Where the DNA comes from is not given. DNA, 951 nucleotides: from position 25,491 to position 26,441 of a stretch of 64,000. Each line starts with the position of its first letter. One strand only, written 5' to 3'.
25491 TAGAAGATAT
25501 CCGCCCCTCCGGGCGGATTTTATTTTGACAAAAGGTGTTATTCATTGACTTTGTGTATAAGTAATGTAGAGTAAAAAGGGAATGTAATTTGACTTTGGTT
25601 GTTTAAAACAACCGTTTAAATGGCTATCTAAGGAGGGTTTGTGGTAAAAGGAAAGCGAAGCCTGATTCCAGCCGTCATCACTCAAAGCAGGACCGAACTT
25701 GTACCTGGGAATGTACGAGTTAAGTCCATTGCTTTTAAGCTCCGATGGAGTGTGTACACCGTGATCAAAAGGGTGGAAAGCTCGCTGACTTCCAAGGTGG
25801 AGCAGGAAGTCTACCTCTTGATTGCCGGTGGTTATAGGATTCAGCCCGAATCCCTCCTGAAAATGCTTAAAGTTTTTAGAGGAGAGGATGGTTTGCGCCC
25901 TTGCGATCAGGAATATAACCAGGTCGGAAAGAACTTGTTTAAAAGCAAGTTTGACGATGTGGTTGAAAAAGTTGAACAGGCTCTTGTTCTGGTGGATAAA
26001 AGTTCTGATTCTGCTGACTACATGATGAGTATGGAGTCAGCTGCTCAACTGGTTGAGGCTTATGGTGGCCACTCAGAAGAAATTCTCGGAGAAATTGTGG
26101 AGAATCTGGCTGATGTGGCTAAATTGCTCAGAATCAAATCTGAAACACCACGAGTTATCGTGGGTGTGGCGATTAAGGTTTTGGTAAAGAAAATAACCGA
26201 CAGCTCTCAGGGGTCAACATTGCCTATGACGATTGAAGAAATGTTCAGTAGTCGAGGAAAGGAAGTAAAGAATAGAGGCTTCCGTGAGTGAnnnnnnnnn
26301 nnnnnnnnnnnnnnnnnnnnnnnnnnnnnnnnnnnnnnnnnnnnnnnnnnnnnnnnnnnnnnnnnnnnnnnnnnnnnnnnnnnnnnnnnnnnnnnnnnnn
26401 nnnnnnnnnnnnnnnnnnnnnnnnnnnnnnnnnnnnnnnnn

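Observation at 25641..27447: Two-gene cargo module: unknown 216-aa protein translationally coupled to a J-domain (HPD) protein with a coiled coil and novel C-terminal domain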

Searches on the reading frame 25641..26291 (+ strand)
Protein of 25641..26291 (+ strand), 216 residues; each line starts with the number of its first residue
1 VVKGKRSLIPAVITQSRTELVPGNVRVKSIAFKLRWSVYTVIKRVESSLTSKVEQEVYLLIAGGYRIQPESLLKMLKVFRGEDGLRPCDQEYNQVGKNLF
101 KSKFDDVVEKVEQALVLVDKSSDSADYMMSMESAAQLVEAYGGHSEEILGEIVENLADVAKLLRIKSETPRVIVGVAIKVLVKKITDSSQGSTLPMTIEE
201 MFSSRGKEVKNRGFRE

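Call 5: search_protein_families(library=pfam, proteins=[window:25641-26291:+], max_evalue=1)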
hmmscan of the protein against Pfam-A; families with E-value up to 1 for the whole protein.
window:25641-26291:+ (216 aa): 0 families

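Call 6: search_protein_families(library=ncbifam, proteins=[window:25641-26291:+], max_evalue=1)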
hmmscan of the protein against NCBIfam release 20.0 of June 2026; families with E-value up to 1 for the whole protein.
window:25641-26291:+ (216 aa): 0 families

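Call 8: find_homologous_proteins(query=window:25641-26291:+, max_evalue=0.001)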
Query window:25641-26291:+ (216 aa): 10 proteins with E <= 0.001 among 368 candidates.
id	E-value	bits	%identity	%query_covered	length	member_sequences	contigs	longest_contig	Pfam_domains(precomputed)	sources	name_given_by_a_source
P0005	5.5e-101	354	99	80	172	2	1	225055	-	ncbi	ncbi:MAG: hypothetical protein V4690_02970 [Patescibacteria group bacterium]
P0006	1.3e-72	262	62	97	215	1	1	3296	-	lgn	-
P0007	1.5e-68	249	67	85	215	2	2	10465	-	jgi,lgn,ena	-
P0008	1.6e-68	248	59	95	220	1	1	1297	-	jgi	jgi:hypothetical protein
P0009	3.5e-68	247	58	97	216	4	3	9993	-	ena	-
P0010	1.5e-65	239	57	96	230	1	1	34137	-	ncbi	-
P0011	1.3e-61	226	57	89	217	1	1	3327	-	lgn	-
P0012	1.5e-61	226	57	86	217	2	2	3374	-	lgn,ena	-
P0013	8.8e-58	213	54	94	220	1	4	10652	-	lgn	-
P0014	6.7e-57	211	55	91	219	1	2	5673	-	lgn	-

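Call 10: find_encoding_contigs(protein=P0010, flank=10000, max_places=3)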
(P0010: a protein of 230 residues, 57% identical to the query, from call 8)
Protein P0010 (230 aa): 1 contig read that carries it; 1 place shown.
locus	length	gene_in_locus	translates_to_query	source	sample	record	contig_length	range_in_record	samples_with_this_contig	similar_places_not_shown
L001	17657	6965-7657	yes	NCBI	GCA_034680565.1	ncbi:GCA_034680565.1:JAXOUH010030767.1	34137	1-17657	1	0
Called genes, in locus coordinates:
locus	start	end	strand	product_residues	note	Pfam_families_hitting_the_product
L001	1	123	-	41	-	?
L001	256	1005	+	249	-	PF18916:Lycopene_cyc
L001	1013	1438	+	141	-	PF00293:NUDIX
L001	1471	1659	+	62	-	-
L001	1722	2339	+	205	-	-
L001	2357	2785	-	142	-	PF04138:GtrA_DPMS_TM (weak)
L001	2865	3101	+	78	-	-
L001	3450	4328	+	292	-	PF03462:PCRF, PF00472:RF-1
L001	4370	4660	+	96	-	-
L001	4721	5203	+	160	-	PF00886:Ribosomal_S16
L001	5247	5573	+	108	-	PF13083:KH_KhpA-B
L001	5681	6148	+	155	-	-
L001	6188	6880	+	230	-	PF01746:tRNA_m1G_MT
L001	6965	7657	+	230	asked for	-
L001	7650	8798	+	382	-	-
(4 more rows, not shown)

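Call 11: find_encoding_contigs(protein=P0007, flank=10000, max_places=3)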
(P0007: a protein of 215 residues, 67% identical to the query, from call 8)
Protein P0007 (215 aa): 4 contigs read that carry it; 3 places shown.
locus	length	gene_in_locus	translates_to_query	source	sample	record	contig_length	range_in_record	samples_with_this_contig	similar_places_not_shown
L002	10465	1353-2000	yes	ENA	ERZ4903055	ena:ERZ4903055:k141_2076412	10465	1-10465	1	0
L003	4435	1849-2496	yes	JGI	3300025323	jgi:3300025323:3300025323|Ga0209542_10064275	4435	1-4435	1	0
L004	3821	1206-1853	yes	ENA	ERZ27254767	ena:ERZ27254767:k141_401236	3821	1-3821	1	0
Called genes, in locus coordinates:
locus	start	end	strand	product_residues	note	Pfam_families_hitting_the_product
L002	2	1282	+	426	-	?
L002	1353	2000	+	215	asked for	-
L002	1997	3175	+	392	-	-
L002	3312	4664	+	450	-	-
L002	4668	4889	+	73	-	PF01176:eIF-1a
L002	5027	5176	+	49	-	PF00444:Ribosomal_L36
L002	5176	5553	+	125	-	PF00416:Ribosomal_S13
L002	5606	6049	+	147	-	PF00411:Ribosomal_S11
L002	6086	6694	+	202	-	PF00163:Ribosomal_S4, PF01479:S4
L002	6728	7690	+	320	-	PF01193:RNA_pol_L, PF01000:RNA_pol_A_bac, PF03118:RNA_pol_A_CTD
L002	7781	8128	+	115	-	PF01196:Ribosomal_L17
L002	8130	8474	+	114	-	PF00572:Ribosomal_L13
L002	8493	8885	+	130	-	PF00380:Ribosomal_S9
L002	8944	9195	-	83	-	-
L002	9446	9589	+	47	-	-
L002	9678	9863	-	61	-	-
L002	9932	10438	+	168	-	PF01025:GrpE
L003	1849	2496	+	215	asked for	-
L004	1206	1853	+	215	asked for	-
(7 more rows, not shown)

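Call 12: find_encoding_contigs(protein=P0009, flank=10000, max_places=3)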
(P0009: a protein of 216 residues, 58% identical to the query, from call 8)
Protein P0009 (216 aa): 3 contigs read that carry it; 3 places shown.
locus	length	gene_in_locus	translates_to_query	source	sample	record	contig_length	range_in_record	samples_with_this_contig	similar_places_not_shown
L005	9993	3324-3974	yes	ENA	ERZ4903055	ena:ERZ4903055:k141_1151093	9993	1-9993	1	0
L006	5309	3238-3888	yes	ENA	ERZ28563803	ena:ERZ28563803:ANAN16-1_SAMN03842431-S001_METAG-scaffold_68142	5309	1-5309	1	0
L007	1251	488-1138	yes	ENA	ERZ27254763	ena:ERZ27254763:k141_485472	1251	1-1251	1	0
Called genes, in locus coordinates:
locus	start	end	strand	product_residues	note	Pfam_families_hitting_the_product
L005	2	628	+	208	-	?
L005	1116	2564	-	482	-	PF13482:RNase_H_2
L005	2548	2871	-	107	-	-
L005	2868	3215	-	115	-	PF18924:DUF5674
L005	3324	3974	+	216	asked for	-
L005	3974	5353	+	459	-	-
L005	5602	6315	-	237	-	PF12705:PDDEXK_1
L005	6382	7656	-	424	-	PF00675:Peptidase_M16, PF05193:Peptidase_M16_C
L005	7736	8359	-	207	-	PF11303:DUF3105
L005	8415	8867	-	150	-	PF20393:Pro_CA_2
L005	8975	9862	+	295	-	-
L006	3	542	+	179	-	?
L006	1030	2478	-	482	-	PF13482:RNase_H_2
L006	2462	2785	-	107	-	-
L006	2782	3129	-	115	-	PF18924:DUF5674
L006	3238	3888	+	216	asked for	-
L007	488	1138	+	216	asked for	-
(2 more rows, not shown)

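Call 13: find_encoding_contigs(protein=P0013, flank=10000, max_places=4)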
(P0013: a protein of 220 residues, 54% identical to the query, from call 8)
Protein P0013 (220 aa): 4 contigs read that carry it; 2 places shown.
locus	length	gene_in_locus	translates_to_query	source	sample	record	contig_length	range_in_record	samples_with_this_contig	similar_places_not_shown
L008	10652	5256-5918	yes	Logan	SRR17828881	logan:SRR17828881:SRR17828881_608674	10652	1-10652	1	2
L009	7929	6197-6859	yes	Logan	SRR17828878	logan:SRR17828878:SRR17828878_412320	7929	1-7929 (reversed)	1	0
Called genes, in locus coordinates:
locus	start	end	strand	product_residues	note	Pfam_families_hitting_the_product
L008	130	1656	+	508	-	-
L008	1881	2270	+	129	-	-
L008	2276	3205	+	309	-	PF03462:PCRF, PF00472:RF-1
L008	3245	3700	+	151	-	-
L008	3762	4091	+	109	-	PF13083:KH_KhpA-B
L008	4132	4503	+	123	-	PF05635:23S_rRNA_IVP, PF22296:bAvd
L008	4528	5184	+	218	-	PF01746:tRNA_m1G_MT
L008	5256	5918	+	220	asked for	-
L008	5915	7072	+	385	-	-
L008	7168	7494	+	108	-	-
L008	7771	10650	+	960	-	?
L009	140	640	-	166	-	PF04138:GtrA_DPMS_TM (weak)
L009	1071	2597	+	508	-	-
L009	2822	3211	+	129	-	-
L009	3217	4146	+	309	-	PF03462:PCRF, PF00472:RF-1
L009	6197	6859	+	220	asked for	-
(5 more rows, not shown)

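Call 26: predict_structure(alignment_id=A3)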
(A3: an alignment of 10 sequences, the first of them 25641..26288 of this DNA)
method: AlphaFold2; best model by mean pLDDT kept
length: 216 residues; sequences in the alignment: 10
mean_pLDDT: 78.1   pTM: 0.72
mean pLDDT of the five models: 78.1, 77.6, 76.7, 76.5, 75.4
residues with pLDDT >= 90: 43; 70-90: 121; 50-70: 29; < 50: 23
segments of 3 or more residues with pLDDT < 50: 1-14, 206-213
pLDDT, mean of each block of 10 residues (from residue 1): 40 60 90 92 93 91 88 89 78 74 86 84 64 88 85 88 84 85 73 69 57 49
secondary structure, 60 per line:
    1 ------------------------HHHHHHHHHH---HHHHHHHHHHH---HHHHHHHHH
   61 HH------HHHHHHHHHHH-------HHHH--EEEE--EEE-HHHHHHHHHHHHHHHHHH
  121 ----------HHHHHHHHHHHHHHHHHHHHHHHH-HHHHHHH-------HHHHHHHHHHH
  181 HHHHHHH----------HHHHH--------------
elements in order: H25-34 H38-48 H52-62 H69-79 H87-90 E93-96 E99-101 H103-120 H131-154 H156-162 H170-187 H198-202
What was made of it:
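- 25641..26291 (+): ORF1, 216 aa: all-helical partner protein of unknown fold, invariably encoded directly upstream of the J-protein. AF2 pLDDT 78, all-alpha with one hairpin (call 26).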

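Call 43: search_solved_structures(query=A3, max_evalue=10, show_alignments=2)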
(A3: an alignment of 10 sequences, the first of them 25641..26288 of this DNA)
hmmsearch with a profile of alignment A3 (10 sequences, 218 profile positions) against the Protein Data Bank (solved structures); distinct sequences matched with E-value up to 10: 0.

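Call 44: search_protein_families(library=padloc, proteins=[window:25641-26291:+], max_evalue=1)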
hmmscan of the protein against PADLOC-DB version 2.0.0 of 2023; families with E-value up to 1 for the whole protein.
window:25641-26291:+ (216 aa): 1 family
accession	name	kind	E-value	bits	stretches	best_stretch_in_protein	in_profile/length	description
PDLC03827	DitB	-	0.023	11.5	1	55-108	79-127/361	-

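Call 45: search_protein_families(library=phrogs, proteins=[window:25641-26291:+], max_evalue=1)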
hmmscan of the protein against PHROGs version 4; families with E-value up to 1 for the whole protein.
window:25641-26291:+ (216 aa): 1 family
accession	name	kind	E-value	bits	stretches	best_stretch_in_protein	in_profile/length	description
phrog_29895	-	unknown function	0.036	15.4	1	86-139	53-102/108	-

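Call 50: find_related_loci(query=A3, collection=genome_contigs, flank=8000)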
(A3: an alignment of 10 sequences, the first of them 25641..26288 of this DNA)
Query A3 (216 aa) in genome_contigs; peptide patterns used: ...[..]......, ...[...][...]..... (x = any residue, [..] = any of these).
29 stretches matched a pattern, but none encodes a relative of the query by tblastn (E <= 1e-3).

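Call 51: find_related_loci(query=A3, collection=viral_contigs, flank=8000)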
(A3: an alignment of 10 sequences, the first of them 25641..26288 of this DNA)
Query A3 (216 aa) in viral_contigs; peptide patterns used: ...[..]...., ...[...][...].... (x = any residue, [..] = any of these).
36 stretches matched a pattern, but none encodes a relative of the query by tblastn (E <= 1e-3).

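Call 52: find_related_loci(query=A3, collection=metagenome_contigs, flank=10000)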
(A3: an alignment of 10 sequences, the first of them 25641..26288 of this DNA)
Query A3 (216 aa) in metagenome_contigs; peptide patterns used: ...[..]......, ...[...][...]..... (x = any residue, [..] = any of these).
43 stretches matched a pattern; 3 encode a relative of the query (tblastn E <= 1e-3); 3 distinct loci.
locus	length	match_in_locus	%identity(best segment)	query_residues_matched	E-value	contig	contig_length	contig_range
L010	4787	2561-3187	58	3-212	3e-80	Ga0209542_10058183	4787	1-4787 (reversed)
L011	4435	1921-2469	67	20-203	5e-79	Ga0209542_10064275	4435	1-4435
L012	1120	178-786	59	4-206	7e-80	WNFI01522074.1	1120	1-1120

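Call 67: search_dna_similar(query=window:25641-26288:+, collection=phages, mode=protein, max_evalue=0.001, max_rows=30)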
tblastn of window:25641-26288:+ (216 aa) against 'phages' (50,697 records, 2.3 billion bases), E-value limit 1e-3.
No match.

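Call 76: search_protein_families(library=pfam, alignment_id=A3, max_evalue=10)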
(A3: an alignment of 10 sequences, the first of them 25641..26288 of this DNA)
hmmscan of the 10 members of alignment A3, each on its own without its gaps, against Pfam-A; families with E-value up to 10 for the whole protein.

A. member 1, window:25641-26288:+ (216 aa): 0 families

B. families by the number of members that match (of 10 scanned): 6 families
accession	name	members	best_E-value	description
PF16901.10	DAO_C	7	0.0026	C-terminal domain of alpha-glycerophosphate oxidase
PF06128.16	Shigella_OspC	1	0.0059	Shigella flexneri OspC protein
PF07580.19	Peptidase_M26_C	1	0.014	M26 IgA1-specific Metallo-endopeptidase C-terminal region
PF00144.29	Beta-lactamase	1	0.031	Beta-lactamase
PF01895.24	PhoU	1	0.13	PhoU domain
PF21435.3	Gln_amidase_like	1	0.19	Shigella glutamine deamidase OspI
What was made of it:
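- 25641..26291 (+): Only a weak DAO_C-like signal in 7 of 10 members (call 76).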

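Call 85: search_solved_structures(query=A6, max_evalue=10, show_alignments=3)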
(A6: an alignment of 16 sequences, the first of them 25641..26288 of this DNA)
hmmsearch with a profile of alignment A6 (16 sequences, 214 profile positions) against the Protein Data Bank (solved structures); distinct sequences matched with E-value up to 10: 3.
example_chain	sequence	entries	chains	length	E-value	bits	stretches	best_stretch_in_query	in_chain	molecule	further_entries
6cfz_E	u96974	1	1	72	0.014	18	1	95-146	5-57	Dad4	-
6ohz_A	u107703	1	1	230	0.86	12.1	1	81-146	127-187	Uncharacterized protein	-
5guj_A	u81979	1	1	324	1.1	11.8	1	50-81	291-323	DNA primase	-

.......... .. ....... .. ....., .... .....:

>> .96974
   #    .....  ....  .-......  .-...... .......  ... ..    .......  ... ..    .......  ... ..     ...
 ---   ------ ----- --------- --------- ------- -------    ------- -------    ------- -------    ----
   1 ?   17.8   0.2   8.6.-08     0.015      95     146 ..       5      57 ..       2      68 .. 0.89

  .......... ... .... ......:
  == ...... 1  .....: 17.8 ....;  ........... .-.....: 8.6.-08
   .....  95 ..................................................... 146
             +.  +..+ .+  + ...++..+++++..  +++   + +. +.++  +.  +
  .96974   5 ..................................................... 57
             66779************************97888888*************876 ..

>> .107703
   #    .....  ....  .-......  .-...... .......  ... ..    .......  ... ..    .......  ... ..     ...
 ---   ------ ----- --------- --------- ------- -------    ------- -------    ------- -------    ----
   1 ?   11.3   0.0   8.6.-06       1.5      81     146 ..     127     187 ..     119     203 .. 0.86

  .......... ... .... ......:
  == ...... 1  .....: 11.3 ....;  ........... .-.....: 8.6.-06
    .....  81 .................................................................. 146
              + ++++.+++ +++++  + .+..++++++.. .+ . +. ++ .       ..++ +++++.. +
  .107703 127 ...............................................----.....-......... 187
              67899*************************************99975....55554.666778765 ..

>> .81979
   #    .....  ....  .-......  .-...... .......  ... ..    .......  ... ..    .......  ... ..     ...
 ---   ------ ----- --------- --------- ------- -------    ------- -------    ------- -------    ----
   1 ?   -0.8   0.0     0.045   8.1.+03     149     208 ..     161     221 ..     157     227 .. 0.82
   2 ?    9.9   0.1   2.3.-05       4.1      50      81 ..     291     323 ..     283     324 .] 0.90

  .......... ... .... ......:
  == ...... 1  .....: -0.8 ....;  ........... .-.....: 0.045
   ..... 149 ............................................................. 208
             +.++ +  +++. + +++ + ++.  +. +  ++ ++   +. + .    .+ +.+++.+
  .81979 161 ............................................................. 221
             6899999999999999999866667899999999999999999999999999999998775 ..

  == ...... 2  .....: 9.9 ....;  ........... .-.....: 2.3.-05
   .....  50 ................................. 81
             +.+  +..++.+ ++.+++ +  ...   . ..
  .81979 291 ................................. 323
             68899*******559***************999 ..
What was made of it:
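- Closest known: CbpA-CbpM operon of gamma-proteobacteria. Different: Here the partner is 216 aa, sits upstream, and shows no similarity to CbpM or MerR (calls 5, 43, 85).
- Tried and rejected: PDB sequence search with ORF1 profiles gave nothing significant (calls 43, 85).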
